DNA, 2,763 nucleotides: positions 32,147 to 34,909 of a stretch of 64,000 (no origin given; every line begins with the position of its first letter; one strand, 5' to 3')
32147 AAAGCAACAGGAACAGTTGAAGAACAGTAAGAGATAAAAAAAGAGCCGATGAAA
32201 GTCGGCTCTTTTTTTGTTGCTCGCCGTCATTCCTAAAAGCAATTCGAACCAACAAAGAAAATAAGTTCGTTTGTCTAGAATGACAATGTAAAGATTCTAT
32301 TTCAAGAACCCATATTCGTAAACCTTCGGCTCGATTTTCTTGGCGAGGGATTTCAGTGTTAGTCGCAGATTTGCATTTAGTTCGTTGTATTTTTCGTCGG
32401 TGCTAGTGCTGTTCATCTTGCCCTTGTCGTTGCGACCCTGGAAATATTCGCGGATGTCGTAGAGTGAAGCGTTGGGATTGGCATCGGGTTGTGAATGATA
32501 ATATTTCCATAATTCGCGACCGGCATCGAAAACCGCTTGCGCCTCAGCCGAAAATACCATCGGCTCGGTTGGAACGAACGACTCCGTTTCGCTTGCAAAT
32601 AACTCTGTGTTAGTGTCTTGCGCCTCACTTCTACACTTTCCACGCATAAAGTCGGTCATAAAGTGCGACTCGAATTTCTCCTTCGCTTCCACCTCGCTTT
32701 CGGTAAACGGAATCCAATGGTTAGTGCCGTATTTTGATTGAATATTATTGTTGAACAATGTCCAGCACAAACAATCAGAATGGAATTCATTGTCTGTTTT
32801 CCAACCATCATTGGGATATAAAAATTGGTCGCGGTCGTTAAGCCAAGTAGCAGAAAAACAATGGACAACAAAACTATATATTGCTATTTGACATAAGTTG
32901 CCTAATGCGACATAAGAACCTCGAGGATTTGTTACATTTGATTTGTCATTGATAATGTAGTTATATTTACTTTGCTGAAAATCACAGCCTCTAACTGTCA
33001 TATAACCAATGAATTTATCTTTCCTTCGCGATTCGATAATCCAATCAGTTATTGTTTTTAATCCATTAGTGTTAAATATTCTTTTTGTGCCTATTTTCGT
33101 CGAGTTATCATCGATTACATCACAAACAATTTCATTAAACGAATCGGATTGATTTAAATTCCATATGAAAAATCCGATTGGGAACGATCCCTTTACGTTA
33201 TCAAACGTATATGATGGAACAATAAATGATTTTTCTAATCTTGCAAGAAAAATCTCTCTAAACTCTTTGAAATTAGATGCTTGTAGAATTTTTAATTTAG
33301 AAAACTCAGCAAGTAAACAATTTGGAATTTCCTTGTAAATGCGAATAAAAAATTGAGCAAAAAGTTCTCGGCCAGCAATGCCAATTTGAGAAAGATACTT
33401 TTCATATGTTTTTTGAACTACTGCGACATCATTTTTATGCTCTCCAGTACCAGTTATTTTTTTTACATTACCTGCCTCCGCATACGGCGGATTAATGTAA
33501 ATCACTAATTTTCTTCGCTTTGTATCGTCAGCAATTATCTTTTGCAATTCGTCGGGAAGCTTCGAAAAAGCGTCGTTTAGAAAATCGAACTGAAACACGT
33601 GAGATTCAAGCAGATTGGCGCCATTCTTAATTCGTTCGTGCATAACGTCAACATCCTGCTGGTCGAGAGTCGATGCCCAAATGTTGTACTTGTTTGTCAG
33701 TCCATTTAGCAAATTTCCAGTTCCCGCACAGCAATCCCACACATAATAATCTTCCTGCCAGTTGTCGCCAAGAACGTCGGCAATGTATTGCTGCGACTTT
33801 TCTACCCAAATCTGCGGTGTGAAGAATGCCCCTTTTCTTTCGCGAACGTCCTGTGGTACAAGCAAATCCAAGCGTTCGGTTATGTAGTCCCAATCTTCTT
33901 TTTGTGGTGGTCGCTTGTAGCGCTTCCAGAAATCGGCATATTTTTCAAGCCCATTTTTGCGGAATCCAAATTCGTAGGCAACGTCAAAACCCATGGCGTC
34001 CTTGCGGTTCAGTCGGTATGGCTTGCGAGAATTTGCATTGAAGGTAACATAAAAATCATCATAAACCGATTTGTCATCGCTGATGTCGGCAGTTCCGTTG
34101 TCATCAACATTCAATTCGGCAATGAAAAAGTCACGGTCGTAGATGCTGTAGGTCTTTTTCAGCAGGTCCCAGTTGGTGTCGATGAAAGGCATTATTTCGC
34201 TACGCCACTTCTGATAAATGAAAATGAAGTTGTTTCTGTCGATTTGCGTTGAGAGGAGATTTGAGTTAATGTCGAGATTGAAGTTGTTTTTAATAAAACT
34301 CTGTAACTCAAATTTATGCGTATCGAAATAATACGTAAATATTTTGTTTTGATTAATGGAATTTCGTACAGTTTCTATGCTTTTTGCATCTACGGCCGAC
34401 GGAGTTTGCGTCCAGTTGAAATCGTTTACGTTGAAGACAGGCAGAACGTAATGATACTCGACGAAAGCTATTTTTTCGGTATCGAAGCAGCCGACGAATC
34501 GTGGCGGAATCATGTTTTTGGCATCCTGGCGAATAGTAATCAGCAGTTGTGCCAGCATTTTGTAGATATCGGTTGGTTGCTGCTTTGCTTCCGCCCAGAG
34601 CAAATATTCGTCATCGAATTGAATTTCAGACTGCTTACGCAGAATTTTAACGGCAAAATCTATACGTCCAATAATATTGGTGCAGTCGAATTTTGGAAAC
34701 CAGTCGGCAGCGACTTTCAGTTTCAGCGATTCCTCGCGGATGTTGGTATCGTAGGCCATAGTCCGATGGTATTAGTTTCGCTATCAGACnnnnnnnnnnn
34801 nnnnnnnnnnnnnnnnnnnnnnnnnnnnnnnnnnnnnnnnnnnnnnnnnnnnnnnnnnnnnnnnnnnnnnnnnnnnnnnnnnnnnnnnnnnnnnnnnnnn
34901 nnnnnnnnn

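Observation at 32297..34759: Solitary 820-aa nuclease-methyltransferase fusion (type IIG-like) inserted between yidC and a DMT transporter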

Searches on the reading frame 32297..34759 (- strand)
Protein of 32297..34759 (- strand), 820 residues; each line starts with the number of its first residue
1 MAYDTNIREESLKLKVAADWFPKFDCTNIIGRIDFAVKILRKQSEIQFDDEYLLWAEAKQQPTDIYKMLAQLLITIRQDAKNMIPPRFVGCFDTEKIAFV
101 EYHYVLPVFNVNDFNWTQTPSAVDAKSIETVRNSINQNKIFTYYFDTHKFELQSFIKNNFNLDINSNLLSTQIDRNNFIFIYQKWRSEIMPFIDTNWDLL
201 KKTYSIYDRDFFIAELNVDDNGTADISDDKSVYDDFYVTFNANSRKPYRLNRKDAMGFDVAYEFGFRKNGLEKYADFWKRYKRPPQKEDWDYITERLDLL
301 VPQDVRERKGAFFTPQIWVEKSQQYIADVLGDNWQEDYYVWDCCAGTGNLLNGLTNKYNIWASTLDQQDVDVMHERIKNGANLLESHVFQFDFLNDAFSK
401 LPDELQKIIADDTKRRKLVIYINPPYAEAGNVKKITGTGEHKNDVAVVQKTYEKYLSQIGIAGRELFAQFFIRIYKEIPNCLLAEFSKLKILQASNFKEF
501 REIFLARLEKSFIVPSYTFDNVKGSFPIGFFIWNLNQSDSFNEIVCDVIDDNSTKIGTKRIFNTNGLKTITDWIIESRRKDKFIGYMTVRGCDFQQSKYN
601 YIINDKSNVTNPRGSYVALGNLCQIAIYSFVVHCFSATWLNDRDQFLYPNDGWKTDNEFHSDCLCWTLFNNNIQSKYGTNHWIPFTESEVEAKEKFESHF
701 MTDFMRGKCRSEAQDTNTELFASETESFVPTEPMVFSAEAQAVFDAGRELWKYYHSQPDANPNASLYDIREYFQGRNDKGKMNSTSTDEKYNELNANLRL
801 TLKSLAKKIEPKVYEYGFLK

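Call 3: search_protein_families(library=pfam, proteins=[window:32297-34759:-], max_evalue=1)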
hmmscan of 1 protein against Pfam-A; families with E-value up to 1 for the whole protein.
window:32297-34759:- (820 aa): 0 families

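Call 4: search_protein_families(library=ncbifam, proteins=[window:32297-34759:-], max_evalue=1)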
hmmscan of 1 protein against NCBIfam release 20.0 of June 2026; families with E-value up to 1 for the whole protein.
window:32297-34759:- (820 aa): 0 families

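Call 5: search_protein_families(library=padloc, proteins=[window:32297-34759:-], max_evalue=1)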
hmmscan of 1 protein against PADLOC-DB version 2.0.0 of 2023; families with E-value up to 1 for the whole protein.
window:32297-34759:- (820 aa): 0 families

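Call 6: search_solved_structures(query=window:32297-34759:-, max_evalue=1, show_alignments=2)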
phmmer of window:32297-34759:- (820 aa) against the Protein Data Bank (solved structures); distinct sequences matched with E-value up to 1: 0.

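Call 7: find_homologous_proteins(query=window:32297-34759:-, max_evalue=0.001)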
Query window:32297-34759:- (820 aa): 8000 proteins with E <= 0.001 among 8000 candidates; the best 120 are listed.
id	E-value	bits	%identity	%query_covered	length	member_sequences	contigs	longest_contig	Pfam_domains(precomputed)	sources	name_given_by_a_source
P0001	0.0e+0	1911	100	100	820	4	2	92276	-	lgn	-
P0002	0.0e+0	1521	78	100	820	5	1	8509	-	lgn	-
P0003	0.0e+0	1310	69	100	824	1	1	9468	-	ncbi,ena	-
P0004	0.0e+0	1308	69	99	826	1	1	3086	-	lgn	-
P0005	0.0e+0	1277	67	99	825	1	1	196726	-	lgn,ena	-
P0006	0.0e+0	1274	68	100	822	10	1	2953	-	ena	-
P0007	0.0e+0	1273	67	99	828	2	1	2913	-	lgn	-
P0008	0.0e+0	1265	66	100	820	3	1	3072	-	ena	-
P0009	0.0e+0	1251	66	100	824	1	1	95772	-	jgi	-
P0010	0.0e+0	1250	65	100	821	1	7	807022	-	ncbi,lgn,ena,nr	ncbi:MAG: hypothetical protein J6W13_12810 [Salinivirgaceae bacterium]|nr:hypothetical protein [Sali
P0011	0.0e+0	1235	66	99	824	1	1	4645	-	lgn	-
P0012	0.0e+0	1232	65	100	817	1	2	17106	-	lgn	-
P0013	0.0e+0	1229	64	100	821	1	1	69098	-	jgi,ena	-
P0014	0.0e+0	1217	63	99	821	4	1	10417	-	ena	-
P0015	0.0e+0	1211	64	99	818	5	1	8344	-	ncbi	-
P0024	0.0e+0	1197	63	100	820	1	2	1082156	-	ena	-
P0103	0.0e+0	1030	-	-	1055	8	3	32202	PF18798.7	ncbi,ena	-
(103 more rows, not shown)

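Call 18: find_encoding_contigs(protein=P0001, flank=10000, max_places=4)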
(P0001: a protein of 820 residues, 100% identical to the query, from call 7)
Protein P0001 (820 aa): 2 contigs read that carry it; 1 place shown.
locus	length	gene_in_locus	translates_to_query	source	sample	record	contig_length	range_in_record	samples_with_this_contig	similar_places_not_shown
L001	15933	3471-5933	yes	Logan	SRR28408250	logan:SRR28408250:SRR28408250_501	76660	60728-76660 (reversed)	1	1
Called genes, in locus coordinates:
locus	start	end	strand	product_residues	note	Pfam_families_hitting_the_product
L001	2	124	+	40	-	?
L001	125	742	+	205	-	PF02508:Rnf-Nqr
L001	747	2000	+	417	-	PF00970:FAD_binding_6 (faint), PF00111:Fer2, PF00175:NAD_binding_1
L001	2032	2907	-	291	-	PF00892:EamA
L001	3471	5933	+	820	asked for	-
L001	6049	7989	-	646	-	PF14849:YidC_periplas, PF02096:60KD_IMP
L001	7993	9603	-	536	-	PF06418:CTP_synth_N, PF00117:GATase, PF07722:Peptidase_C26 (weak)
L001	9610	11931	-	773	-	PF13620:CarboxypepD_reg, PF13715:CarbopepD_reg_2, PF07715:Plug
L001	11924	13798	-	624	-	PF03993:DUF349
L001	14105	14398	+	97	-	PF05258:DciA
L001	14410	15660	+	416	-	PF01979:Amidohydro_1, PF07969:Amidohydro_3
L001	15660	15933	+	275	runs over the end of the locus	-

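Call 19: find_encoding_contigs(protein=P0010, flank=8000, max_places=3)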
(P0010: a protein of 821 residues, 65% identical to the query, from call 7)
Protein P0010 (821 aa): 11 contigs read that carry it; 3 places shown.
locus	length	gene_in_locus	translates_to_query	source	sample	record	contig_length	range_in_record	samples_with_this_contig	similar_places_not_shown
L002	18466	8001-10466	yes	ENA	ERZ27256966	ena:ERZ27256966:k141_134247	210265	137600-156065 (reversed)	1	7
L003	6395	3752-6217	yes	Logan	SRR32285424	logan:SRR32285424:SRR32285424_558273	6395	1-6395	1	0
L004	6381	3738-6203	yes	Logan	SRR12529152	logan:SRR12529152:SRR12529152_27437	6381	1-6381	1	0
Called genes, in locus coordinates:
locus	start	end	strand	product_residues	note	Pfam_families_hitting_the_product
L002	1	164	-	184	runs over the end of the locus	-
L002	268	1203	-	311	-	PF02588:YitT_membrane, PF10035:DUF2179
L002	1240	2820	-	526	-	-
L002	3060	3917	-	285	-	PF14054:DUF4249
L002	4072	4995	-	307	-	PF14054:DUF4249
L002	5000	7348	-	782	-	PF13620:CarboxypepD_reg, PF13715:CarbopepD_reg_2, PF07715:Plug (weak)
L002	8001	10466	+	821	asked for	-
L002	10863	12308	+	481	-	PF00083:Sugar_tr (weak), PF07690:MFS_1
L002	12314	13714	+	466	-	PF02614:UxaC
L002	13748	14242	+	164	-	-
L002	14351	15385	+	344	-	PF00294:PfkB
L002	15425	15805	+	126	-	PF05635:23S_rRNA_IVP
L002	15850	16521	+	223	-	PF01081:Aldolase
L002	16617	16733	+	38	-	-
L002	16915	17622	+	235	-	PF01618:MotA_ExbB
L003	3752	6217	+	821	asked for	-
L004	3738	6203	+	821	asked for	-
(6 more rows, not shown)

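Call 20: search_protein_representatives(protein=window:32297-34759:-)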
Query: 820 residues. Proteins with E-value up to 0.001 (for the whole library): 1945; up to 1e-10: 1392; up to 1e-30: 457. The best 150 are listed.
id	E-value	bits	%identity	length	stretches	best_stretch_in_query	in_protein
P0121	1.3e-256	870.5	53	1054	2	2-540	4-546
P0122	1.1e-249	847.6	53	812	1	5-820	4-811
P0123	7.7e-247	838.2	53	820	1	6-819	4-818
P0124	3.0e-240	816.4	52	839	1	5-820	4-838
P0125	4.6e-228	776.1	51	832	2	54-820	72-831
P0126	1.5e-224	764.5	51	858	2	3-712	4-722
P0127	1.1e-223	761.6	49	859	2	399-819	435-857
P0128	1.8e-212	724.5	48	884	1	2-819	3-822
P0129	3.7e-212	723.5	47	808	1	5-820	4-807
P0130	4.9e-212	723.1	48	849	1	6-820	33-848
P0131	1.7e-209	714.7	48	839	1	3-819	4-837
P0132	1.2e-207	708.6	48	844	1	3-819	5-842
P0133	1.5e-207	708.3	45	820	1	1-819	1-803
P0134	5.3e-207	706.4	46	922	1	1-820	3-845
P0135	1.4e-205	701.8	46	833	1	1-820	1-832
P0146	6.9e-190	649.8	42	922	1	5-819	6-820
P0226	9.6e-89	315.3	50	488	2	320-426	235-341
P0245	1.7e-78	281.4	71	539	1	248-434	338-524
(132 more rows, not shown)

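Call 23: search_solved_structures(query=A1, max_evalue=10, show_alignments=3)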
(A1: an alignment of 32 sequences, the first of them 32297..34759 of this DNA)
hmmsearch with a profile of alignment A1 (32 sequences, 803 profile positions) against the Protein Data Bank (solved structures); distinct sequences matched with E-value up to 10: 92 (the best 60 are shown).
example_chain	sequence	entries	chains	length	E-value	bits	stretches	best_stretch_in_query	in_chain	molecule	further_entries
3bfk_A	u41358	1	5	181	0.0031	19.4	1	522-628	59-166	Small GTPase Rab11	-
8xtu_A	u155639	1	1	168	0.008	18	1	512-602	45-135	Rab5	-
2ew1_A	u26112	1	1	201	0.018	16.8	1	522-600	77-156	Ras-related protein Rab-30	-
2bmd_A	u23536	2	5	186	0.022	16.5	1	513-602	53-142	RAS-RELATED PROTEIN RAB4A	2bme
1yu9_A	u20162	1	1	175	0.03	16.1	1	513-600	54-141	GTP-binding protein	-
4lhv_A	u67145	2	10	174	0.034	15.9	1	520-594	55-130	Ras-related protein Rab-8A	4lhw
6yx5_A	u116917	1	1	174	0.034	15.9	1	520-594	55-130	Ras-related protein Rab-8A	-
3qbt_A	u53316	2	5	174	0.034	15.9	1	520-594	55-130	Ras-related protein Rab-8A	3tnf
6stf_A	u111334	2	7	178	0.036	15.8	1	520-594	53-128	Ras-related protein Rab-8A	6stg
6zsi_A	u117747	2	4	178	0.036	15.8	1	520-594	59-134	Ras-related protein Rab-8A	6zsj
7bwt_B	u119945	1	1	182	0.038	15.8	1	520-594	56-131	Ras-related protein Rab-8A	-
1yzq_A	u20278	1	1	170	0.039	15.7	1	520-611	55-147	small GTP binding protein RAB6 isoform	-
4lhx_A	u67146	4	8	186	0.04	15.7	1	520-594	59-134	Ras-related protein Rab-8A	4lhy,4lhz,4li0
5lpn_A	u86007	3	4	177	0.048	15.4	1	520-591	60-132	Ras-related protein Rab-10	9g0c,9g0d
2fu5_C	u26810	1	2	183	0.048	15.4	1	520-594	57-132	Ras-related protein Rab-8A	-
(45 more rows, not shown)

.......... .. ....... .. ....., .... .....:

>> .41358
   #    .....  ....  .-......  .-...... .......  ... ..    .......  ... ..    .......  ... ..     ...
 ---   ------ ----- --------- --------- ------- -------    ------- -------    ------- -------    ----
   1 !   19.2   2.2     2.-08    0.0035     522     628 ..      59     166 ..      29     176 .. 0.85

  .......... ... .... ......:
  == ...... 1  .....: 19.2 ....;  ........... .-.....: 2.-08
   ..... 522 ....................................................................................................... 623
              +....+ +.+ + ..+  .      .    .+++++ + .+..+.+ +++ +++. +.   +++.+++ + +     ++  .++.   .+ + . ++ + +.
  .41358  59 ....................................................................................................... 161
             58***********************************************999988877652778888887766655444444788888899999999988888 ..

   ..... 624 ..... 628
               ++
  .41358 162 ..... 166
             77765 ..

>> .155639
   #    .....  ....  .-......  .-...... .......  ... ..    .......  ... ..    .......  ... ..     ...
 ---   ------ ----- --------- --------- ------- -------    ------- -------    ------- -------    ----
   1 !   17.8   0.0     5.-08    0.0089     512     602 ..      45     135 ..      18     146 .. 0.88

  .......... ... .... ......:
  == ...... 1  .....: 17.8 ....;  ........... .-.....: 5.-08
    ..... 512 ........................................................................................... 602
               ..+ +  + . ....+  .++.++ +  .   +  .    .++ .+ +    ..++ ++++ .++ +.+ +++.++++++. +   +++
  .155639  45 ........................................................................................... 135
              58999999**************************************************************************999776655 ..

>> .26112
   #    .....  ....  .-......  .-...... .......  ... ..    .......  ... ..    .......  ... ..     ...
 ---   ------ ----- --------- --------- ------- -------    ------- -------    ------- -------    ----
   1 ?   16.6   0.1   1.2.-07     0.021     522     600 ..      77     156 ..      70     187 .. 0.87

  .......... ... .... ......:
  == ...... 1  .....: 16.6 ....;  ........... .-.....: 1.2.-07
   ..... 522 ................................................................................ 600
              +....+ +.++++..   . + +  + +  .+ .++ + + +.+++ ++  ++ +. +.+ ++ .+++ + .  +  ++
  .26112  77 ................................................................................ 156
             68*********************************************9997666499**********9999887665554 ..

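Call 24: search_protein_families(library=pfam, alignment_id=A1, max_evalue=1)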
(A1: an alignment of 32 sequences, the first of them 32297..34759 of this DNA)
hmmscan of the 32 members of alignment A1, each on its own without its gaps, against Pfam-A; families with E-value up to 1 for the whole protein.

A. member 1, window:32297-34759:- (820 aa): 0 families

B. families by the number of members that match (of 32 scanned): 18 families
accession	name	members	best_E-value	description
PF02384.22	N6_Mtase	6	0.00019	N-6 DNA Methylase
PF11599.14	AviRa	4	0.028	RRNA methyltransferase AviRa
PF13649.12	Methyltransf_25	2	0.00013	Methyltransferase domain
PF08477.19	Roc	1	0.0043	Ras of Complex, Roc, domain of DAPkinase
PF24716.1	WapI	1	0.02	Immunity protein WapI-like family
PF20366.3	DUF6661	1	0.053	Family of unknown function (DUF6661)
PF18301.6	preATP-grasp_3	1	0.053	pre ATP-grasp 3 domain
PF14411.12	LHH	1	0.063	A nuclease of the HNH/ENDO VII superfamily with conserved LHH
PF19450.4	DUF5988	1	0.068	Family of unknown function (DUF5988)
PF05041.20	Pecanex_C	1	0.073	Pecanex protein (C-terminus)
PF08241.18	Methyltransf_11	1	0.077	Methyltransferase domain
PF05175.20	MTS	1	0.079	Methyltransferase small domain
PF00101.25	RuBisCO_small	1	0.11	Ribulose bisphosphate carboxylase, small chain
PF08980.16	DUF1883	1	0.12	Domain of unknown function (DUF1883)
PF07962.17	Swi3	1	0.13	Replication Fork Protection Component Swi3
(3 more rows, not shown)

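Call 25: find_related_loci(query=A1, collection=genome_contigs, flank=10000)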
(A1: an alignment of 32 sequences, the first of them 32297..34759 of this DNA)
Query A1 (820 aa) in genome_contigs; peptide patterns used: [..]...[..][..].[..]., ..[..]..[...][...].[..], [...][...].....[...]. (x = any residue, [..] = any of these).
600 stretches matched a pattern (row limit reached: there are more); 486 encode a relative of the query (tblastn E <= 1e-3); the best 80 are kept; 80 distinct loci.
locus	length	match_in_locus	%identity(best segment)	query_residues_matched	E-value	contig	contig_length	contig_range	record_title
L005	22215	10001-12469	64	1-820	0e+0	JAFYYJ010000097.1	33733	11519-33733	MAG: Salinivirgaceae bacterium isolate RGIG7534 Water_buffalos_Omasum-1__c401992, whole genome shotgun sequence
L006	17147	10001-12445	63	6-820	0e+0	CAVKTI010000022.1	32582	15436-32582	Acutalibacteraceae bacterium isolate H07689-L1_cleanbin_000007 genome assembly, contig: Spades_H07689-L1_contig_722, who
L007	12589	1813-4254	64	6-820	0e+0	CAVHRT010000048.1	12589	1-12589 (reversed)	Flexilinea sp. isolate H07651-L1_cleanbin_000003 genome assembly, contig: Spades_H07651-L1_contig_675, whole genome shot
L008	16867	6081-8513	63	9-820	0e+0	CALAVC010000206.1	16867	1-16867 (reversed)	MAG TPA_asm: uncultured Bacteroidales bacterium isolate ERR1278074_bin.44_CONCOCT_v1.1_MAG genome assembly, contig: ERZ8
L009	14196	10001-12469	60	1-820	0e+0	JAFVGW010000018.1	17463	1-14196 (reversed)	MAG: Salinivirgaceae bacterium isolate RGIG5159 Sheep_Abomasum-5__c199928, whole genome shotgun sequence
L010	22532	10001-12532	59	1-820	0e+0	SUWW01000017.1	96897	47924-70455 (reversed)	MAG: Bacteroidales bacterium isolate SIG108 NODE_412_length_96897_cov_26.216422, whole genome shotgun sequence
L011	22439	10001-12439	60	1-820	0e+0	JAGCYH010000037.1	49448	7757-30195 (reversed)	MAG: Bacteroidales bacterium isolate RGIG10233 Yak_Rumen-5__c1457320, whole genome shotgun sequence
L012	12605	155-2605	59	9-820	0e+0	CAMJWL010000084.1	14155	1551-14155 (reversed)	MAG: uncultured Bacteroidales bacterium isolate SRR12081303_bin.90_metaWRAP_v1.3_MAG genome assembly, contig: ERZ1228976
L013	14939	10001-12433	56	1-820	0e+0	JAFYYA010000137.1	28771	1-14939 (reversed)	MAG: Salinivirgaceae bacterium isolate RGIG7525 Water_buffalos_Omasum-1__c573265, whole genome shotgun sequence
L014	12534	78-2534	55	7-820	0e+0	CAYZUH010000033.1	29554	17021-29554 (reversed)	MAG TPA_asm: uncultured Marinilabiliaceae bacterium isolate SRP350583_co2_304 genome assembly, contig: NODE_2089_length_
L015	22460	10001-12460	56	1-820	0e+0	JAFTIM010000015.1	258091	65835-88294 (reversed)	MAG: Paludibacteraceae bacterium isolate RGIG3849 Roe_deer_Cecum-1__c2415, whole genome shotgun sequence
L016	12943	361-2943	52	1-820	0e+0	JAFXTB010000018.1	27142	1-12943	MAG: Kiritimatiellae bacterium isolate RGIG6720 Sheep_Rumen-2__c96841, whole genome shotgun sequence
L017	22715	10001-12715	51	1-820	0e+0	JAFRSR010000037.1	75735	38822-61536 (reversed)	MAG: Kiritimatiellae bacterium isolate RGIG2765 Goat_Omasum-5__c47097, whole genome shotgun sequence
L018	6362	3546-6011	55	7-820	0e+0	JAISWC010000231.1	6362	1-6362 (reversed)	MAG: Tannerella sp. isolate Nc350_bin100 k119_4385969, whole genome shotgun sequence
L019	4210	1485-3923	55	1-820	0e+0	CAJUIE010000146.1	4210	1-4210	MAG TPA_asm: uncultured Alistipes sp. isolate MGBC139975 genome assembly, contig: MGBC139975.146, whole genome shotgun s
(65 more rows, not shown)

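Call 26: search_protein_families(library=pfam, proteins=[P0121, P0103, P0134, P0146, P0245, P0226], max_evalue=0.01)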
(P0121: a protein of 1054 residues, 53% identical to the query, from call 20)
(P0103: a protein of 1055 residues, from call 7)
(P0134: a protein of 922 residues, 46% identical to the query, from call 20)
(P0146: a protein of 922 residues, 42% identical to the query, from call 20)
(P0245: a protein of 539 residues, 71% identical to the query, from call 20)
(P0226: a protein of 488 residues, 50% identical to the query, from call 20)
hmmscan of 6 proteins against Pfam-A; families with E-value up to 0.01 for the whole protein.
P0121 (1054 aa): 1 family
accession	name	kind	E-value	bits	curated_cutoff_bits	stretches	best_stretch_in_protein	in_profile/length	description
PF18798.6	LPD3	-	1.1e-09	39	27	1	585-682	15-114/114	Large polyvalent protein-associated domain 3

P0103 (1055 aa): 1 family
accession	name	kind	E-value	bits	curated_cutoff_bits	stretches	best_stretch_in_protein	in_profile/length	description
PF18798.6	LPD3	-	8.7e-09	36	27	1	588-679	19-114/114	Large polyvalent protein-associated domain 3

P0134 (922 aa): 1 family
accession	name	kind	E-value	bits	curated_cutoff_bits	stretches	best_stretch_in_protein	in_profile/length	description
PF17755.6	UvrA_DNA-bind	-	0.00078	20.2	23.2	0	745-808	1-61/110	UvrA DNA-binding domain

P0146 (922 aa): 1 family
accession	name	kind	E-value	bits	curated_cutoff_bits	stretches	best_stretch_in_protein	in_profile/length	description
PF13649.12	Methyltransf_25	-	0.00013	23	27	1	331-392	1-67/97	Methyltransferase domain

P0245 (539 aa): 1 family
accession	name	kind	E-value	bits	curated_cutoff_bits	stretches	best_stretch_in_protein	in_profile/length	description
PF03051.21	Peptidase_C1_2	-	0.00043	19.6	22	1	93-167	238-319/438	Peptidase C1-like family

P0226 (488 aa): 0 families
